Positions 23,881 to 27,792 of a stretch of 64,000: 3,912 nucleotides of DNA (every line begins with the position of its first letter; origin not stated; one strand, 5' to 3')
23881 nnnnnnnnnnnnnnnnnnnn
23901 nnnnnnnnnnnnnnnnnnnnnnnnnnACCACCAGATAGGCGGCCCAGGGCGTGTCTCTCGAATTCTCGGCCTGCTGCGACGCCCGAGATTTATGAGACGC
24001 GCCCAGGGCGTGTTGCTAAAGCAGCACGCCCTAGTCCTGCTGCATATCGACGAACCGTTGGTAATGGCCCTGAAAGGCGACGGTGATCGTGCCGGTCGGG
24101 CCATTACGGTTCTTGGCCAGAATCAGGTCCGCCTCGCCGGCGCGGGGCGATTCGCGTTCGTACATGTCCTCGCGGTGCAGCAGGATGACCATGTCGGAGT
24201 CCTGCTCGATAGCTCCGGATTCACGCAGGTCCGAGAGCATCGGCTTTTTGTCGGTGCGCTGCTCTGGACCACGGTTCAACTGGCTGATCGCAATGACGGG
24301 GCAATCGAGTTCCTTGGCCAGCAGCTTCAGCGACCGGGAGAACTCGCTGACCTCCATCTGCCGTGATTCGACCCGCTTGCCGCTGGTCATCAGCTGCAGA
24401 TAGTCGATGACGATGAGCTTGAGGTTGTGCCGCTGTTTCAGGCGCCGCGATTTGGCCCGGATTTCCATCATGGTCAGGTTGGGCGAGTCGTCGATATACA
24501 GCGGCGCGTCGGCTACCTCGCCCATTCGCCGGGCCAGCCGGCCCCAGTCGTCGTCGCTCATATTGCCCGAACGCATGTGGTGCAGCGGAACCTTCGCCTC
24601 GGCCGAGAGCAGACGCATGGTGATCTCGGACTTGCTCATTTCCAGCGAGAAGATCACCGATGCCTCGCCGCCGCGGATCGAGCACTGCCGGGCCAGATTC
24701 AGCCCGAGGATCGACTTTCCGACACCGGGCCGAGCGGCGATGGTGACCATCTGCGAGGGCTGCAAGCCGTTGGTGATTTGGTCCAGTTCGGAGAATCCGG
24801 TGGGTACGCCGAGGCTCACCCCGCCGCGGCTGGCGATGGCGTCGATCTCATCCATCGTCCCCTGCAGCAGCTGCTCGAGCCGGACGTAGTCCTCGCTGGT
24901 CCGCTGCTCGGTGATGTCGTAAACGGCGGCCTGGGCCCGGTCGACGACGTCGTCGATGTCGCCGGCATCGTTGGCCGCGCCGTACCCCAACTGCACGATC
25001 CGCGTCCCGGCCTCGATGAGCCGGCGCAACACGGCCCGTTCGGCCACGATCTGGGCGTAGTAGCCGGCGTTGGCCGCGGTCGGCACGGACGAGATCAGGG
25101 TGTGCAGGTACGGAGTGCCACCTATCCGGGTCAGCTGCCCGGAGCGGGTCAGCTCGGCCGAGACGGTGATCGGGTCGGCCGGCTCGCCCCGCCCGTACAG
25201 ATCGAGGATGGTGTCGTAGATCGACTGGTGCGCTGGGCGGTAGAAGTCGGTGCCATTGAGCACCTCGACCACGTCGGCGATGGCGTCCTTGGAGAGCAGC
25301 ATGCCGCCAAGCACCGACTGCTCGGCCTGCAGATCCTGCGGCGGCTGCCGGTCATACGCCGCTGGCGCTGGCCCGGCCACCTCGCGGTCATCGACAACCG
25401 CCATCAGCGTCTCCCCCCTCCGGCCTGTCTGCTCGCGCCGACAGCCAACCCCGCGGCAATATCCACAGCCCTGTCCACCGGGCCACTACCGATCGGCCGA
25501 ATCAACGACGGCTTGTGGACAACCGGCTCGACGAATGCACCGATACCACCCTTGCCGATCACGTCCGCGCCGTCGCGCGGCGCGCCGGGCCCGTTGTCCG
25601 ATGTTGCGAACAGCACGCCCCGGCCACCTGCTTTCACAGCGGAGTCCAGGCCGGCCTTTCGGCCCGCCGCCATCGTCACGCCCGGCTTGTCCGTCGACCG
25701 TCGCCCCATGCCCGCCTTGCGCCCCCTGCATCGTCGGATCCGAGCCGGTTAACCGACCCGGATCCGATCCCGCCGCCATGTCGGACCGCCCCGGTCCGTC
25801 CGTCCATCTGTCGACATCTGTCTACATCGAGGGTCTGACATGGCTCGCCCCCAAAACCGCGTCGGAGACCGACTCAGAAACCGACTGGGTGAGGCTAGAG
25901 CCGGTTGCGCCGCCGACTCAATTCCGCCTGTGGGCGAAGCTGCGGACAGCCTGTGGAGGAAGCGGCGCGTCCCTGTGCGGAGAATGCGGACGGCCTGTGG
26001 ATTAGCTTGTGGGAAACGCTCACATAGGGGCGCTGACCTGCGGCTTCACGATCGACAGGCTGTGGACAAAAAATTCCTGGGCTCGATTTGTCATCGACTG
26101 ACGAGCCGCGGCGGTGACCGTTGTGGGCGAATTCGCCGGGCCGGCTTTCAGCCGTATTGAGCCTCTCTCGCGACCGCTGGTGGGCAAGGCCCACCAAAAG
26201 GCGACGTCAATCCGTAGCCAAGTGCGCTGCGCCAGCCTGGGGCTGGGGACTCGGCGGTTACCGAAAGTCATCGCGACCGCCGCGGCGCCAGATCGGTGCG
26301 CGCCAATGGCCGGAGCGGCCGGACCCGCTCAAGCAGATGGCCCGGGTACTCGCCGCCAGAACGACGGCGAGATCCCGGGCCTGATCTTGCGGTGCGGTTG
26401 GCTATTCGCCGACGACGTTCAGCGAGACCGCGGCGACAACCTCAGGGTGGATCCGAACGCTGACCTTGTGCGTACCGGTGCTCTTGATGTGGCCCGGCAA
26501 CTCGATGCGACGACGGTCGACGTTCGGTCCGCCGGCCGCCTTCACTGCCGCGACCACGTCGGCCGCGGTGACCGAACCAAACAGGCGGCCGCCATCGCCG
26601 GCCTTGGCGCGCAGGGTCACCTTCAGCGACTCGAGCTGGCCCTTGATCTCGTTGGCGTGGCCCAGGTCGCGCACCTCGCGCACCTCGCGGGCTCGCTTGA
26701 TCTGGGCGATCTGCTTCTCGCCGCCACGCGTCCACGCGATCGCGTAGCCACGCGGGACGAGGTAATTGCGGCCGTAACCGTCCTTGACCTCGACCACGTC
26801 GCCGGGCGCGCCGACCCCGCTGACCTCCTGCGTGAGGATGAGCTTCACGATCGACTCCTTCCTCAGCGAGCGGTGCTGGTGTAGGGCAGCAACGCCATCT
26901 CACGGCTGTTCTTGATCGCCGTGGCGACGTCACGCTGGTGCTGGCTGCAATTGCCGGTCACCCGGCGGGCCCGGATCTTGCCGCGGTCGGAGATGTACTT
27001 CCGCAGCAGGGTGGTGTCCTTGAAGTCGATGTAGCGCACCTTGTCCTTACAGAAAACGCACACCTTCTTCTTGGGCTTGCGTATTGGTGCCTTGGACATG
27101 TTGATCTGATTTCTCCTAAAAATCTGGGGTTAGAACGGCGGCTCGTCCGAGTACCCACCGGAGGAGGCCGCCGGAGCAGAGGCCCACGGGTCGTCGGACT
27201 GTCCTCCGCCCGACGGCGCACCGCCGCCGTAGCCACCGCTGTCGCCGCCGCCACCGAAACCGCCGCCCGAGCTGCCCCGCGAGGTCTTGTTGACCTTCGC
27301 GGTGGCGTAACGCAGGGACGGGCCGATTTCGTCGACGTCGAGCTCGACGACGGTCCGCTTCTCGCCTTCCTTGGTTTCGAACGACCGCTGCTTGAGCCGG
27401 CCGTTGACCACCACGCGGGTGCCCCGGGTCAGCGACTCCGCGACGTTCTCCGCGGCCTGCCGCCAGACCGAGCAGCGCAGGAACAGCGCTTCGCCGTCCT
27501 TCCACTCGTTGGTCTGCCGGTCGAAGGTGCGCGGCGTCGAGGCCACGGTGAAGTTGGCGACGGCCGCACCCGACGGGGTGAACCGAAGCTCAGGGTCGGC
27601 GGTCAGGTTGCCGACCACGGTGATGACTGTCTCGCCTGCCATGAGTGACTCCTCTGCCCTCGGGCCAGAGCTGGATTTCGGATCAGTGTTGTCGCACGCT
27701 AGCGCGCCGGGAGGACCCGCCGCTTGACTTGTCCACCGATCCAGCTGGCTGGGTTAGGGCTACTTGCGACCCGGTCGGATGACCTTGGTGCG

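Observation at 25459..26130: Dense DnaA-box cluster in a ~1 kb non-coding gap between rplI and dnaB, away from dnaA-dnaN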

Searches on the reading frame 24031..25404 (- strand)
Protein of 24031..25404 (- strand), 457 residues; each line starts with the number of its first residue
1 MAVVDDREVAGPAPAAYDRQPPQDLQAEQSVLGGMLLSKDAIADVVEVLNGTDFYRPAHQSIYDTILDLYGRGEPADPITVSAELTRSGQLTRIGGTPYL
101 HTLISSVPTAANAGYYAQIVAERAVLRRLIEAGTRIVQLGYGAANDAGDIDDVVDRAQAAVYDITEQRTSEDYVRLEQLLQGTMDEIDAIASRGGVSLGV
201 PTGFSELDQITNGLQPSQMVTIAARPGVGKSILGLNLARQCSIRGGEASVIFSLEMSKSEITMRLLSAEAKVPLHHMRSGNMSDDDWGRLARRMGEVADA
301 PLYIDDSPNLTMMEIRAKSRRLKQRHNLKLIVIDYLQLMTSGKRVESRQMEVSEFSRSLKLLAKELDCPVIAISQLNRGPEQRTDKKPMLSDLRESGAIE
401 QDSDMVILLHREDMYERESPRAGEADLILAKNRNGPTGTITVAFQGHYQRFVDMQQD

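Call 6: search_protein_families(library=pfam, proteins=[window:24031-25404:-], max_evalue=0.01)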
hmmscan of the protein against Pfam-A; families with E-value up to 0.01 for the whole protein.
window:24031-25404:- (457 aa): 4 families
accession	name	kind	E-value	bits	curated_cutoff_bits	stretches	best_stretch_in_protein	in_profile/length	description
PF03796.21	DnaB_C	-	1e-104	349.9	27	1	199-452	1-254/255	DnaB-like helicase C terminal domain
PF00772.26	DnaB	-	4e-35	120.4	23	1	20-122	1-103/103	DnaB-like helicase N terminal domain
PF13481.12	AAA_25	-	4.8e-16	59.4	27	1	205-377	20-191/195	AAA domain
PF06745.19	ATPase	-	2.2e-07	31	26.6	1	200-379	1-167/231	KaiC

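Call 12: find_related_loci(query=window:24031-25404:-, collection=genome_contigs, flank=4000)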
Query window:24031-25404:- (457 aa) in genome_contigs; peptide patterns used: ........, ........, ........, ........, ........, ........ (x = any residue, [..] = any of these).
600 stretches matched a pattern (row limit reached: there are more); 568 encode a relative of the query (tblastn E <= 1e-3); the best 80 are kept; 80 distinct loci.
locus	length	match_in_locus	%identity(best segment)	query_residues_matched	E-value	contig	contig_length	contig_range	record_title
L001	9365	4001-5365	78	1-454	0e+0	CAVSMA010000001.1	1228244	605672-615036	MAG: uncultured Actinomycetota bacterium isolate MFD04944.bin.1.194 genome assembly, contig: contig_14187, whole genome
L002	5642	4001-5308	77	17-454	0e+0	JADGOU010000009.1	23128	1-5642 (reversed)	MAG: Frankiaceae bacterium isolate Chersky.15_16 contig-100_924, whole genome shotgun sequence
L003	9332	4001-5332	75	11-454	0e+0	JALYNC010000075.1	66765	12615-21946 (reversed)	MAG: Actinomycetota bacterium isolate ATA bin27 SD1493-95_k127_844721, whole genome shotgun sequence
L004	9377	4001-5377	75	1-457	0e+0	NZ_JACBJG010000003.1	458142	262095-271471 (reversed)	Saccharomonospora sp. NB11 NODE_3_length_458142_cov_60.61, whole genome shotgun sequence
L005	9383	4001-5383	74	1-457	0e+0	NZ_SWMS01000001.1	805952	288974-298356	Prauserella endophytica strain CGMCC 4.7182 Scaffold1, whole genome shotgun sequence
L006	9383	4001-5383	74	1-457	0e+0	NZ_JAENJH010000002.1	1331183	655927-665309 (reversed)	Prauserella cavernicola strain ASG 168 NODE_2_length_1331183_cov_33.8405, whole genome shotgun sequence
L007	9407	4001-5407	74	1-454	0e+0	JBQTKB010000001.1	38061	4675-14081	MAG: Pseudonocardia sp. isolate SAW77 c_000000153984, whole genome shotgun sequence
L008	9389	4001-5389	74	1-456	0e+0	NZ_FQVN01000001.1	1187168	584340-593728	Streptoalloteichus hindustanus strain DSM 44523, whole genome shotgun sequence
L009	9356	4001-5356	74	1-456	0e+0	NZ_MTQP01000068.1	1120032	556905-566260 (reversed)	Saccharothrix sp. ALI-22-I Contig72, whole genome shotgun sequence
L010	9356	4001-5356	74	1-456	0e+0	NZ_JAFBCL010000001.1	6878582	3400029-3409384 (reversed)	Saccharothrix algeriensis strain DSM 44581 Ga0451104_01, whole genome shotgun sequence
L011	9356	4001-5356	73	1-456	0e+0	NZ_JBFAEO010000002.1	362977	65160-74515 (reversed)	Actinosynnema sp. NPDC020468 NPDC020468_118_H12.ctg-0002, whole genome shotgun sequence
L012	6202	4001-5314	76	17-455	0e+0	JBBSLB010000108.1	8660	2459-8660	MAG: Mycobacteriales bacterium isolate metawrap_LS4_39 metawrap_LS4_39_K_1144030_L_8660_cov_49.7135, whole genome shotgu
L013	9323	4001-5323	74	12-454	0e+0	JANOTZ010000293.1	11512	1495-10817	MAG: Frankiales bacterium isolate VAR_39_metabat_200 VAR_39_k141_3938708, whole genome shotgun sequence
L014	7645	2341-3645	76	17-454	0e+0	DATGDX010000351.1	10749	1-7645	MAG TPA_asm: Mycobacteriales bacterium isolate SMAG_U9686 k141_156621, whole genome shotgun sequence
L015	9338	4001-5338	75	5-456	0e+0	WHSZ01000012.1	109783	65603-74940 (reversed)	MAG: Pseudonocardiaceae bacterium isolate Dino_bin21 k141_609833_length_109783_cov_21.3845, whole genome shotgun sequenc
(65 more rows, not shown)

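Call 27: find_encoding_contigs(protein=window:24031-25404:-, flank=3000, max_places=6)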
Protein window:24031-25404:- (457 aa): no gene with exactly this product is on record in the collection.

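Call 28: find_homologous_proteins(query=window:24031-25404:-, max_evalue=1e-100)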
Query window:24031-25404:- (457 aa): 7975 proteins with E <= 1e-100 among 8000 candidates; the best 120 are listed.
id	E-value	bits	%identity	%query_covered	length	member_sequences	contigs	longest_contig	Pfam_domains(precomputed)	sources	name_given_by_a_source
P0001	7.8e-295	995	100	100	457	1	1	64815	PF06745.20,PF03796.22,PF00772.27,PF13481.13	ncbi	-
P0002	2.2e-281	951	95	100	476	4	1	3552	PF06745.20,PF03796.22,PF00772.27,PF13481.13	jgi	jgi:replicative DNA helicase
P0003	1.1e-274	929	93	100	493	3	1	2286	PF06745.20,PF03796.22,PF00772.27,PF13481.13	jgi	-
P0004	1.3e-274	929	93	100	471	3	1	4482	PF06745.20,PF03796.22,PF00772.27,PF13481.13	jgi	-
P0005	1.2e-265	899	89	100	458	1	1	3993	PF06745.20,PF03796.22,PF00772.27,PF13481.13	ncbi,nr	ncbi:MAG TPA: replicative DNA helicase [Mycobacteriales bacterium]|nr:replicative DNA helicase [Myco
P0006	9.8e-258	873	86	100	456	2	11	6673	PF06745.20,PF03796.22,PF00772.27,PF13481.13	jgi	jgi:replicative DNA helicase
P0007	9.2e-256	867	86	100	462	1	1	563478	PF06745.20,PF03796.22,PF00772.27,PF13481.13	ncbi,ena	-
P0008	2.1e-250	849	84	99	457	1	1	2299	PF03796.22,PF00772.27,PF13481.13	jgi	-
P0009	2.4e-250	849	84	99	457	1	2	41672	PF03796.22,PF00772.27,PF13481.13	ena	-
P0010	5.1e-250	848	84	99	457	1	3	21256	PF03796.22,PF00772.27,PF13481.13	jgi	-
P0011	1.1e-249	847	84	99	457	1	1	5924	PF03796.22,PF00772.27,PF13481.13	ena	-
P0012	2.3e-249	846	84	99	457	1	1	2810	PF03796.22,PF00772.27,PF13481.13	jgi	jgi:replicative DNA helicase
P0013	6.9e-249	844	84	99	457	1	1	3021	PF03796.22,PF00772.27,PF13481.13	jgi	jgi:replicative DNA helicase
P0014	1.0e-248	844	83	99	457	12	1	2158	PF03796.22,PF00772.27,PF13481.13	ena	-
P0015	1.4e-248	843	83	99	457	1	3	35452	PF03796.22,PF00772.27,PF13481.13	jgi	jgi:replicative DNA helicase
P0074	3.1e-226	769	76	99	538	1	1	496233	PF06745.20,PF03796.22,PF00772.27,PF13481.13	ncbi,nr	ncbi:replicative DNA helicase [Blastococcus sp. TBT05-19]|nr:replicative DNA helicase [Blastococcus 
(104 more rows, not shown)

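Call 29: find_encoding_contigs(protein=P0001, flank=1500, max_places=2)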
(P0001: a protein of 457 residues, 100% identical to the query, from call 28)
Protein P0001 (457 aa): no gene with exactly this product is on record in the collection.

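Call 30: find_encoding_contigs(protein=P0002, flank=3000, max_places=2)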
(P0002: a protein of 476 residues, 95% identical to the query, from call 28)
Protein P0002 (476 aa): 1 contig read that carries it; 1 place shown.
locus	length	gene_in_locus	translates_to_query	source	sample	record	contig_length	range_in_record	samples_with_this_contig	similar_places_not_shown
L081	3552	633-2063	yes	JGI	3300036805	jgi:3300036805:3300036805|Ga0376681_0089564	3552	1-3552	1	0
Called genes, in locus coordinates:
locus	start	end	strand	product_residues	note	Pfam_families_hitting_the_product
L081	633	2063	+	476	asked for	PF00772:DnaB, PF03796:DnaB_C, PF06745:ATPase (weak), PF13481:AAA_25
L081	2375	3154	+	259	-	PF02900:LigB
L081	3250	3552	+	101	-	?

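Call 31: find_encoding_contigs(protein=P0004, flank=3000, max_places=2)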
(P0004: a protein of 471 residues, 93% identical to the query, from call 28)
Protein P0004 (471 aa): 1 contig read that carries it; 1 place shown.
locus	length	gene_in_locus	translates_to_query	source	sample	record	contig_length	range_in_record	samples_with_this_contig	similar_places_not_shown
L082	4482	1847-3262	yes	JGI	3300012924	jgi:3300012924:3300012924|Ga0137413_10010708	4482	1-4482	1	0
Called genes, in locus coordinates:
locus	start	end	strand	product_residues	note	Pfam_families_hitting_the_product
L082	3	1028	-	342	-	?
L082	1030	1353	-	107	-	-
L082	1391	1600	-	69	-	-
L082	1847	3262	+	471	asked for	PF00772:DnaB, PF03796:DnaB_C, PF06745:ATPase (weak), PF13481:AAA_25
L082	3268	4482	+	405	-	?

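Call 32: find_encoding_contigs(protein=P0005, flank=3000, max_places=2)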
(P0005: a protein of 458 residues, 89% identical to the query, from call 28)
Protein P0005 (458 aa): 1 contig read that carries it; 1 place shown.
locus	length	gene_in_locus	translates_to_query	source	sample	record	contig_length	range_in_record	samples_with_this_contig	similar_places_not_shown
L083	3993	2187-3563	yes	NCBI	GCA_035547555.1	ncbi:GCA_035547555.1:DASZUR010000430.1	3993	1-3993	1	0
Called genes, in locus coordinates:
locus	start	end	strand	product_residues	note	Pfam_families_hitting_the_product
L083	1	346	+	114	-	PF03948:Ribosomal_L9_C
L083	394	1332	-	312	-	PF04542:Sigma70_r2, PF08281:Sigma70_r4_2, PF04545:Sigma70_r4 (weak), PF12680:SnoaL_2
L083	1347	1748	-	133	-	PF13577:SnoaL_4, PF13474:SnoaL_3, PF14534:DUF4440, PF12680:SnoaL_2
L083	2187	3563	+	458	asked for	PF00772:DnaB, PF03796:DnaB_C, PF06745:ATPase (weak), PF13481:AAA_25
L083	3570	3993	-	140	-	?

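Call 33: find_encoding_contigs(protein=P0007, flank=3000, max_places=2)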
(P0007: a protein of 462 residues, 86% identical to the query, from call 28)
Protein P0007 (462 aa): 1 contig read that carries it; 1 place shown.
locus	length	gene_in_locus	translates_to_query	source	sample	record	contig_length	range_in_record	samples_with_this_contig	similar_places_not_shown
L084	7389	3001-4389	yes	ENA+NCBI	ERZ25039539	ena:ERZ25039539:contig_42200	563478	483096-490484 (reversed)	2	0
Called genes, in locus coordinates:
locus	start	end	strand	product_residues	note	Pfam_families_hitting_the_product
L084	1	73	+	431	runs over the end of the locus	PF07690:MFS_1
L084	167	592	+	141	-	PF00011:HSP20, PF17886:ArsA_HSP20 (weak)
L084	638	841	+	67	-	PF08940:DUF1918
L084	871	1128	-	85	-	PF08962:Rv2632c-like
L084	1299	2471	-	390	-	PF01048:PNP_UDP_1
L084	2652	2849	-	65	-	-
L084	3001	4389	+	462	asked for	PF00772:DnaB, PF13481:AAA_25, PF03796:DnaB_C, PF06745:ATPase (weak)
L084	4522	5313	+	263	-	PF01548:DEDD_Tnp_IS110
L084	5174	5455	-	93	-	PF07883:Cupin_2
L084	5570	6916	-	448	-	PF01266:DAO (weak), PF01494:FAD_binding_3 (weak), PF04820:Trp_halogenase (faint), PF07992:Pyr_redox_2 (faint), PF12831:FAD_oxidored (weak), PF13450:NAD_binding_8 (weak)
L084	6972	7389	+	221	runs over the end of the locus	PF00440:TetR_N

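Call 73: find_encoding_contigs(protein=P0074, flank=2500, max_places=1)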
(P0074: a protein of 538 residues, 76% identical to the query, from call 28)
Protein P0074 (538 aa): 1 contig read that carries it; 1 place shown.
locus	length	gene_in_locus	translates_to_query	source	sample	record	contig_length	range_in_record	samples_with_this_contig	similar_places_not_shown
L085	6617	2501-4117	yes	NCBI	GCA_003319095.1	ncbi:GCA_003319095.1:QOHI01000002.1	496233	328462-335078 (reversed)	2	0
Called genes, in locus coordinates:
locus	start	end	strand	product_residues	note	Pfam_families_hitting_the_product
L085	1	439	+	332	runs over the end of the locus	-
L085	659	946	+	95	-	PF01250:Ribosomal_S6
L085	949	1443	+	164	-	PF00436:SSB, PF01336:tRNA_anti-codon (faint)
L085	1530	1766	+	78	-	PF01084:Ribosomal_S18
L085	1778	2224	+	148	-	PF01281:Ribosomal_L9_N, PF03948:Ribosomal_L9_C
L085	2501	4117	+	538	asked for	PF00772:DnaB, PF13481:AAA_25, PF03796:DnaB_C, PF06745:ATPase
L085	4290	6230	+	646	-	-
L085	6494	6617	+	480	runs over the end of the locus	PF08310:LGFP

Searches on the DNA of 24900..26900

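Call 5: search_rna_families(source=window, start=24900, end=26900, threshold=evalue, max_evalue=1, show_alignments=2)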
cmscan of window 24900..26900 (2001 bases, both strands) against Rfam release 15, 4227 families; matches with E-value up to 1: 0.
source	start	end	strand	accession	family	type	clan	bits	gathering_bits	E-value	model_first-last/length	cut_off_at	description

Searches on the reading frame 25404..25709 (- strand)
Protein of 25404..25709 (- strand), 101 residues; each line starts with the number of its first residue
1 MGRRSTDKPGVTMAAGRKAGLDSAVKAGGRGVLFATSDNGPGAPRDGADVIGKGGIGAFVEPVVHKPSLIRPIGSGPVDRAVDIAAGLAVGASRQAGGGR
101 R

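Call 6: search_protein_families(library=pfam, proteins=[window:25404-25709:-], max_evalue=0.01)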
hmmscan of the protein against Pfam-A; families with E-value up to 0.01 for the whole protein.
window:25404-25709:- (101 aa): 0 families

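Call 75: search_protein_representatives(protein=window:25407-25709:-)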
Query: 101 residues. Proteins with E-value up to 0.001 (for the whole library): 2; up to 1e-10: 1; up to 1e-30: 0. The best 2 are listed.
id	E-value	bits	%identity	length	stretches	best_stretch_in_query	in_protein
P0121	7.7e-18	81.1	63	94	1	7-101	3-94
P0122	2.0e-04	38.1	28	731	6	22-95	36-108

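Call 77: find_encoding_contigs(protein=P0121, flank=3000, max_places=4)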
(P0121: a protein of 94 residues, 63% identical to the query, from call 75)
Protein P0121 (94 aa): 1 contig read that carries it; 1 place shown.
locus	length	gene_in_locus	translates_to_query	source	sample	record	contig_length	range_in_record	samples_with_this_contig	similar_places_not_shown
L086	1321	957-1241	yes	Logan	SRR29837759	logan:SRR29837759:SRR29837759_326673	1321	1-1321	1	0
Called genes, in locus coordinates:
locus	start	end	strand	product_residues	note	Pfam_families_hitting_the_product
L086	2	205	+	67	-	?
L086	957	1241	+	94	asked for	-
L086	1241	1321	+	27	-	?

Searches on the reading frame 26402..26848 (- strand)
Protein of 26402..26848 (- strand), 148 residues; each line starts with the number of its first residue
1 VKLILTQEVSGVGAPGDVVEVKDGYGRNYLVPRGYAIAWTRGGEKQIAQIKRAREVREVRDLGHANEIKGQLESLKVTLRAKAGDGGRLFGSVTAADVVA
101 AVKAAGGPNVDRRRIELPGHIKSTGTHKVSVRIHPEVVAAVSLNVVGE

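Call 6: search_protein_families(library=pfam, proteins=[window:26402-26848:-], max_evalue=0.01)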
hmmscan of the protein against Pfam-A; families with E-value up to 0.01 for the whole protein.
window:26402-26848:- (148 aa): 2 families
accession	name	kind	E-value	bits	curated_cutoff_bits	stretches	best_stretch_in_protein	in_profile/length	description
PF03948.19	Ribosomal_L9_C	-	1e-28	100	23.2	1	64-146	2-85/86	Ribosomal protein L9, C-terminal domain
PF01281.25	Ribosomal_L9_N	-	1.8e-20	72.7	20.7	1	1-46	1-46/47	Ribosomal protein L9, N-terminal domain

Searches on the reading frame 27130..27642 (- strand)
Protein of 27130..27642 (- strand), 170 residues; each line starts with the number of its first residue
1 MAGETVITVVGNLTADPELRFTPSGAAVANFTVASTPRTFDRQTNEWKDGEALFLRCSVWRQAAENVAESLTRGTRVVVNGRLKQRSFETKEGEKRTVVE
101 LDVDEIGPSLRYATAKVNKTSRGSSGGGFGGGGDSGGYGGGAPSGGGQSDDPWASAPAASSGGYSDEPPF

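Call 60: search_protein_families(library=pfam, proteins=[window:27130-27642:-], max_evalue=0.001)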
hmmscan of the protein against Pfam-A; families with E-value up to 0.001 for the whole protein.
window:27130-27642:- (170 aa): 2 families
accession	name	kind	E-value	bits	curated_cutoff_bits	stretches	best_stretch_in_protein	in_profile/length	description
PF00436.31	SSB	-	3.4e-32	111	26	1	7-106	4-101/104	Single-strand binding protein family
PF01336.31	tRNA_anti-codon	-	7.4e-05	23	27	1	54-106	28-72/75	OB-fold nucleic acid binding domain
